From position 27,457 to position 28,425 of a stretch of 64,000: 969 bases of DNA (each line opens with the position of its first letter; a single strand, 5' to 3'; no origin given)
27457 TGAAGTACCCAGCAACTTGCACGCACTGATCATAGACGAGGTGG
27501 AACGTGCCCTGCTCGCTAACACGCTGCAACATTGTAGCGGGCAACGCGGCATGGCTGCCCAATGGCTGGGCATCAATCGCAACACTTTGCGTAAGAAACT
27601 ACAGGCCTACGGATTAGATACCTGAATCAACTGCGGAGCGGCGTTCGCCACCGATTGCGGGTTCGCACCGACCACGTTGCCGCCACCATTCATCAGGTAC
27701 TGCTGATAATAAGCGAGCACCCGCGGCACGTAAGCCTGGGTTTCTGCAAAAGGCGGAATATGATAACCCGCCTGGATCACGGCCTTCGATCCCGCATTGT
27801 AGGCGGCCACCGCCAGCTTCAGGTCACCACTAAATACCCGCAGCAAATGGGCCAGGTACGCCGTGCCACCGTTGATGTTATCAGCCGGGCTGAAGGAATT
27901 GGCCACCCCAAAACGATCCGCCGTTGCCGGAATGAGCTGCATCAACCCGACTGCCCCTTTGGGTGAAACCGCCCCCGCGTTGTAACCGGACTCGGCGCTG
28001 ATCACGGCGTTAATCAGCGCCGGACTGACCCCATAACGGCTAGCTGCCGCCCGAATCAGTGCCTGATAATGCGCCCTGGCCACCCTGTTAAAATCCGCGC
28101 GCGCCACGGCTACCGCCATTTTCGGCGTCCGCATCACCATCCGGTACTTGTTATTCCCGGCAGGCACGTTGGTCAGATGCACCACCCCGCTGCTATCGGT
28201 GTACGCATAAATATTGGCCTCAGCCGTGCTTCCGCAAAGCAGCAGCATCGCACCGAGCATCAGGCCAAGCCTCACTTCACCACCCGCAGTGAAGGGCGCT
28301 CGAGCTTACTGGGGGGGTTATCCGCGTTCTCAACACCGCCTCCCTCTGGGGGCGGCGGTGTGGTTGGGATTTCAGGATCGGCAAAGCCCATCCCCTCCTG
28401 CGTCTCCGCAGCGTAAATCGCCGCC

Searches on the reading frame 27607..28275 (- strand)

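Call 66: search_protein_families(library=pfam, proteins=[window:27607-28275:-], max_evalue=0.01)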
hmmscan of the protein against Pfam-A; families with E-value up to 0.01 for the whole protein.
window:27607-28275:- (222 aa): 4 families
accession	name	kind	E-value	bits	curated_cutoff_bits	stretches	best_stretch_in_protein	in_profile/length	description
PF01464.25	SLT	-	2.1e-27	95.4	21.3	1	73-169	2-104/117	Transglycosylase SLT domain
PF13511.11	DUF4124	-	1.6e-07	31.9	22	1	9-60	1-52/56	Domain of unknown function (DUF4124)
PF13406.11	SLT_2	-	3.8e-05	23.5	24.3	1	63-98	66-101/292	Transglycosylase SLT domain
PF19489.4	SLT_4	-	0.0061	16.7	27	1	67-118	31-80/184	Transglycosylase SLT domain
